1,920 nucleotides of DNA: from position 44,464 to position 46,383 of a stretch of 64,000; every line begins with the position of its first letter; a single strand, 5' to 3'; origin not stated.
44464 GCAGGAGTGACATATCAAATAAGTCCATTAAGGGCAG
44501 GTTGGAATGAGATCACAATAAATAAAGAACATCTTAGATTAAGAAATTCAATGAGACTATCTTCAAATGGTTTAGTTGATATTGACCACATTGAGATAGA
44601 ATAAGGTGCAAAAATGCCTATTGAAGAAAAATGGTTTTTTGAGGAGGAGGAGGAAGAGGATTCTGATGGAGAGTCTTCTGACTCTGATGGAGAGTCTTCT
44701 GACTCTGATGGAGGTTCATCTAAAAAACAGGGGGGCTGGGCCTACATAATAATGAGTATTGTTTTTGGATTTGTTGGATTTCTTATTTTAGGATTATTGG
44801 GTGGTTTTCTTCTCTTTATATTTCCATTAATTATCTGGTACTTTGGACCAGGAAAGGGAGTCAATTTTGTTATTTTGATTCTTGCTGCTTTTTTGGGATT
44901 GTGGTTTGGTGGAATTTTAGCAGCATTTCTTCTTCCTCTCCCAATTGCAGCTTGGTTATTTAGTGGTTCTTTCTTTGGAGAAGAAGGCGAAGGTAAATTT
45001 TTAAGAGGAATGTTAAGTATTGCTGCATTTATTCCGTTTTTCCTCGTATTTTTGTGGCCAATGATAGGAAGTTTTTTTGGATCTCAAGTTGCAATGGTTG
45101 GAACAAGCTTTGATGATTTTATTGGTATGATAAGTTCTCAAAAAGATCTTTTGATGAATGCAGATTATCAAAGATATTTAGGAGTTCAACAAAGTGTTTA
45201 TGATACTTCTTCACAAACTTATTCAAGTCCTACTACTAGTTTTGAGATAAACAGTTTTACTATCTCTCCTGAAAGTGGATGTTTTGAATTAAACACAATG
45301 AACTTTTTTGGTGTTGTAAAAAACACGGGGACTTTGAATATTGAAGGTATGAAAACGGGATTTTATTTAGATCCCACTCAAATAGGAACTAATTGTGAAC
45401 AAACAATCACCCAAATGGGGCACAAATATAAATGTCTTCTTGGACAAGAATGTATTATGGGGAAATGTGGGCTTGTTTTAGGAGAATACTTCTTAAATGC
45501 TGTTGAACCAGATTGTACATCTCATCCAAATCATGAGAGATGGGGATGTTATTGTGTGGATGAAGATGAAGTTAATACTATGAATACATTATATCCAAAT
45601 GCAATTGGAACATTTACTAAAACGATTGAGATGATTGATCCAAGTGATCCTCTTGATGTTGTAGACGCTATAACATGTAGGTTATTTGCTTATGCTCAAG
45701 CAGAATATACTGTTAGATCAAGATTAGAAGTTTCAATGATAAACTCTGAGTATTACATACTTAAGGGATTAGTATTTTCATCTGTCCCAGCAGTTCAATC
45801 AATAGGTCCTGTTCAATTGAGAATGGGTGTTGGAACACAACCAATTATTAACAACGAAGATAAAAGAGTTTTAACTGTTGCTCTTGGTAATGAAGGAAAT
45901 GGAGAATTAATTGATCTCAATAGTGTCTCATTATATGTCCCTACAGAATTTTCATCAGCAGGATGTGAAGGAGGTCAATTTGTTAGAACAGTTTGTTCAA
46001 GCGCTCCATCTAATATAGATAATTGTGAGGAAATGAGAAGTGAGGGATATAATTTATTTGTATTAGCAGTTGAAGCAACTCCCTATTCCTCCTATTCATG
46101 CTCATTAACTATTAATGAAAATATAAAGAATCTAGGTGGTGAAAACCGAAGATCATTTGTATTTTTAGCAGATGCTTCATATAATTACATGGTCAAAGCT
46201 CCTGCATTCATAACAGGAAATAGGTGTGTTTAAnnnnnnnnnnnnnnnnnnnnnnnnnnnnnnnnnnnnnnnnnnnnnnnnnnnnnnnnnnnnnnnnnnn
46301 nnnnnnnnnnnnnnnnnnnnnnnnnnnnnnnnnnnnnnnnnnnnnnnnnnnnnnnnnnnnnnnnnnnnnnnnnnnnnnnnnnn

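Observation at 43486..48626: Five-gene envelope locus: a KSQ-signal giant protein, an acidic-repeat polytopic membrane protein and two LVLGCIQ lipobox proteins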

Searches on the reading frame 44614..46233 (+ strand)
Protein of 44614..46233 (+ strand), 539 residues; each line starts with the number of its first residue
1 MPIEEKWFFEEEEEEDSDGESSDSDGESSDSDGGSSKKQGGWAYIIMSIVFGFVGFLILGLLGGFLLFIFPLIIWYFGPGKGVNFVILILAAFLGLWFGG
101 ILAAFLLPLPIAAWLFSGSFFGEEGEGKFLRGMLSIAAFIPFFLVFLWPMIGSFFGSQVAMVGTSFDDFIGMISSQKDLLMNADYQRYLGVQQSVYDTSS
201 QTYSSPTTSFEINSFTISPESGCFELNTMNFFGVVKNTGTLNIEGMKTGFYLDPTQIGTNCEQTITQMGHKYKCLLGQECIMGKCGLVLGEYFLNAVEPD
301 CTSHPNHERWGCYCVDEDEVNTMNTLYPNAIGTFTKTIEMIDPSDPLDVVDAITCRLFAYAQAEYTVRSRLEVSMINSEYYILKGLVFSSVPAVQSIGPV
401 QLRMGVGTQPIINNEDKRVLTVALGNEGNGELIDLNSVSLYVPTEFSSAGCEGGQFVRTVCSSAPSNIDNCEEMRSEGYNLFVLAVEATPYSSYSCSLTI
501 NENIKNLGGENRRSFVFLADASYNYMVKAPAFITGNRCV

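Call 3: search_protein_families(library=pfam, proteins=[window:44614-46233:+], max_evalue=1)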
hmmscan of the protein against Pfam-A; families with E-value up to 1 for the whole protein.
window:44614-46233:+ (539 aa): 2 families
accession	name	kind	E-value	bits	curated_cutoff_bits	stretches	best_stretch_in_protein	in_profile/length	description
PF07705.17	CARDB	-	0.03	15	22.7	0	226-259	18-51/101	CARDB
PF05107.17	Cas_Cas7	-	0.24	11.4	33.2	1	385-427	98-138/249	CRISPR-associated protein Cas7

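Call 4: search_protein_families(library=ncbifam, proteins=[window:44614-46233:+], max_evalue=1)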
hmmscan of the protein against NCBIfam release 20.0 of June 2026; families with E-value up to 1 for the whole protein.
window:44614-46233:+ (539 aa): 0 families

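Call 8: find_homologous_proteins(query=window:44614-46233:+, max_evalue=0.001)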
Query window:44614-46233:+ (539 aa): 3 proteins with E <= 0.001 among 8000 candidates.
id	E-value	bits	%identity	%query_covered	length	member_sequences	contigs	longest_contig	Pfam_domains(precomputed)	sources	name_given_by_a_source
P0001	0.0e+0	1238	100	100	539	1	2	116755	-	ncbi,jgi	-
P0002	7.0e-135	469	47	85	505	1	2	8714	-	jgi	jgi:hypothetical protein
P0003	1.7e-75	273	35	84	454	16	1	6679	-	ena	-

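Call 10: find_encoding_contigs(protein=P0002, flank=8000, max_places=3)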
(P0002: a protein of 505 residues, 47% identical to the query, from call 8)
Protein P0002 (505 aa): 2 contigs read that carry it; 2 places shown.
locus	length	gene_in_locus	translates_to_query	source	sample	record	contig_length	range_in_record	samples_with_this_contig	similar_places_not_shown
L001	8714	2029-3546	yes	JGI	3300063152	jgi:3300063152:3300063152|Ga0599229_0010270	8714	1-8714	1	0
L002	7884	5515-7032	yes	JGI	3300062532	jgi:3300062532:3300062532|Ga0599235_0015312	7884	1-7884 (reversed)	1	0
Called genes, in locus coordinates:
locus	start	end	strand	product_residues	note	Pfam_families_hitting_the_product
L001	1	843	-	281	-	?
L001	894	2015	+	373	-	-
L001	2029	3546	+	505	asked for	-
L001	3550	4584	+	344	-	-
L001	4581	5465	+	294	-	-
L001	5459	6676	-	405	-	PF27218:MJ0043_C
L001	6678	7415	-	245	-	PF09754:PAC2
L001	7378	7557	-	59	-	PF04135:Nop10p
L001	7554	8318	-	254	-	PF00575:S1 (weak), PF07541:EIF_2_alpha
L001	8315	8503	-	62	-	PF01667:Ribosomal_S27e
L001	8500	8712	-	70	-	?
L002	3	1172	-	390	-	?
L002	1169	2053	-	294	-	PF02355:SecD_SecF_C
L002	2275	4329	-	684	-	PF00270:DEAD, PF04851:ResIII, PF22527:DEXQc_Suv3 (weak), PF00271:Helicase_C, PF21280:Helicase_dom4_arc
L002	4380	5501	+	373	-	-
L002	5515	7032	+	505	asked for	-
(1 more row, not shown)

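Call 11: find_encoding_contigs(protein=P0003, flank=8000, max_places=3)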
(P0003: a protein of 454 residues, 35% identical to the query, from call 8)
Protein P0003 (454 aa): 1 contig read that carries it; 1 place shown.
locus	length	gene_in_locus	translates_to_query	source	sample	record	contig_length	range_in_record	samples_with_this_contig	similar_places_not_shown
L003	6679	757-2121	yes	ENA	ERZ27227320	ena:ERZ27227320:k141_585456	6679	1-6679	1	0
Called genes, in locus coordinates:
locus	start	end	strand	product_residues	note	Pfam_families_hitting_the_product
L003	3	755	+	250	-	?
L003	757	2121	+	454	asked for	-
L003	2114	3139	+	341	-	-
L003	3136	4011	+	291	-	-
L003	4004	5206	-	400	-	PF27218:MJ0043_C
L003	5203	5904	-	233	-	PF09754:PAC2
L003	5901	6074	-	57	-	PF04135:Nop10p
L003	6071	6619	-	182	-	PF07541:EIF_2_alpha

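Call 12: find_encoding_contigs(protein=P0001, flank=6000, max_places=3)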
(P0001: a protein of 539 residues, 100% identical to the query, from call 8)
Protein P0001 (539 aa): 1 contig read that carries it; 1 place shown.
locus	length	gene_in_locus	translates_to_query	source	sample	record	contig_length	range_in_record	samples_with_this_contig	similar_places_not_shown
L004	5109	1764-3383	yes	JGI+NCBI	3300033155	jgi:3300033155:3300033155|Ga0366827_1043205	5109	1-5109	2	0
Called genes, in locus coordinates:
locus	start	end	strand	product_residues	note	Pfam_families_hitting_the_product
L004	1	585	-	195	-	?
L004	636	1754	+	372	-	-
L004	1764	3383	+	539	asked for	-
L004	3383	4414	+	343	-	-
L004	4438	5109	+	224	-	?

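Call 46: search_protein_families(library=pfam, proteins=[P0003, P0002, L001:4581-5462:+], max_evalue=0.5)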
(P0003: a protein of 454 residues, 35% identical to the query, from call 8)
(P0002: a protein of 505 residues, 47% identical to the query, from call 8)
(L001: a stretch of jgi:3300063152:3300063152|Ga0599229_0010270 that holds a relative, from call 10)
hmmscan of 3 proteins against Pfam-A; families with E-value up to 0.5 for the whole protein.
P0003 (454 aa): 0 families

P0002 (505 aa): 2 families
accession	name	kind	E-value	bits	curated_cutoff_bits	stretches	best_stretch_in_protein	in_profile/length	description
PF25231.1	DUF7847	-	0.042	13.6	28.7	1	31-126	80-166/252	Domain of unknown function (DUF7847)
PF19510.5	DUF6044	-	0.09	11.6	27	1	36-115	119-193/564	Protein of unknown function (DUF6044)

L001:4581-5462:+ (294 aa): 2 families
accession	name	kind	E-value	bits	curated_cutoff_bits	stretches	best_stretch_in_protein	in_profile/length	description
PF06586.17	TraK_N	-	0.022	15.5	24.8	1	234-289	11-67/100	TraK N-terminal domain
PF14869.12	DUF4488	-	0.13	12.6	27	0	165-211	28-73/123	Domain of unknown function (DUF4488)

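Call 55: predict_structure(alignment_id=A7)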
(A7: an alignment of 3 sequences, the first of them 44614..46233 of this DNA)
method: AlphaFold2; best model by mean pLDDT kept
length: 539 residues; sequences in the alignment: 3
mean_pLDDT: 52.1   pTM: 0.40
mean pLDDT of the five models: 52.1, 45.8, 44.7, 44.4, 39.5
residues with pLDDT >= 90: 0; 70-90: 50; 50-70: 259; < 50: 230
segments of 3 or more residues with pLDDT < 50: 1-42, 116-122, 153-207, 218-230, 266-299, 310-315, 326-330, 337-348, 376-398, 406-415, 426-429, 505-512, 535-539
pLDDT, mean of each block of 10 residues (from residue 1): 33 34 32 36 51 61 63 58 54 56 55 50 52 56 54 46 42 44 42 34 45 52 40 60 60 55 48 34 35 40 59 52 50 49 48 59 68 50 35 45 47 49 54 68 69 72 70 79 75 70 45 64 69 48
secondary structure, 60 per line:
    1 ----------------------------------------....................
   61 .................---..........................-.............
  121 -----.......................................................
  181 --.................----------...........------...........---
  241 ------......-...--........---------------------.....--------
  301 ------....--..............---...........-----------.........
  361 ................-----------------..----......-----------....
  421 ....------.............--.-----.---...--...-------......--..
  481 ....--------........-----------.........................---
elements in order: H41-77 H81-106 H108-120 H126-180 H183-199 E210-220 E227-237 E247-252 H259-266 E288-292 E307-310 E313-316 H317-326 E330-340 E352-376 E400-405 E417-424 E431-443 E456-458 H471-476 E479-484 E493-500 E512-536

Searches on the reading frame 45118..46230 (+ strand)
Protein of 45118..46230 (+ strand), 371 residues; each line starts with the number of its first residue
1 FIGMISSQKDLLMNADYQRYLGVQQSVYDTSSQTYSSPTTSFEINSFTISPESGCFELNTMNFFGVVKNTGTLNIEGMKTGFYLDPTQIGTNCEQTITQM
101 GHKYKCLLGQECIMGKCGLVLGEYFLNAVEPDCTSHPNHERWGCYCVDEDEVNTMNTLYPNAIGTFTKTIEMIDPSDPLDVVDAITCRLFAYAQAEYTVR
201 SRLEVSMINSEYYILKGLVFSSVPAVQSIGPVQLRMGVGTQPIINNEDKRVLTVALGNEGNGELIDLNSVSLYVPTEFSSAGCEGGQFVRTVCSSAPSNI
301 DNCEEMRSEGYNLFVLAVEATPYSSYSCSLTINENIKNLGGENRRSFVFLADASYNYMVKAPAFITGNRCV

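Call 97: search_solved_structures(query=A10, max_evalue=10)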
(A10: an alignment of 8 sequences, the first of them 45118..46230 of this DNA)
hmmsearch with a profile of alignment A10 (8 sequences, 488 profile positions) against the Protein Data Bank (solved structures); distinct sequences matched with E-value up to 10: 3.
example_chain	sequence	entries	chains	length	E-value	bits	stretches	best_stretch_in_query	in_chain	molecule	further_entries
8hpt_A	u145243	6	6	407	1.6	10.7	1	55-105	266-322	C5a anaphylatoxin chemotactic receptor 1 | Muscarinic acetylcholine receptor M4,C5a anaphylatoxin chemotactic receptor 1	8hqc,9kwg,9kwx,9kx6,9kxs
7y64_D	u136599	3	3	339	8.7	8.3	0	42-109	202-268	C5a anaphylatoxin chemotactic receptor 1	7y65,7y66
5o9h_A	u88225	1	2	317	9.6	8.1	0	42-109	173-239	C5a anaphylatoxin chemotactic receptor 1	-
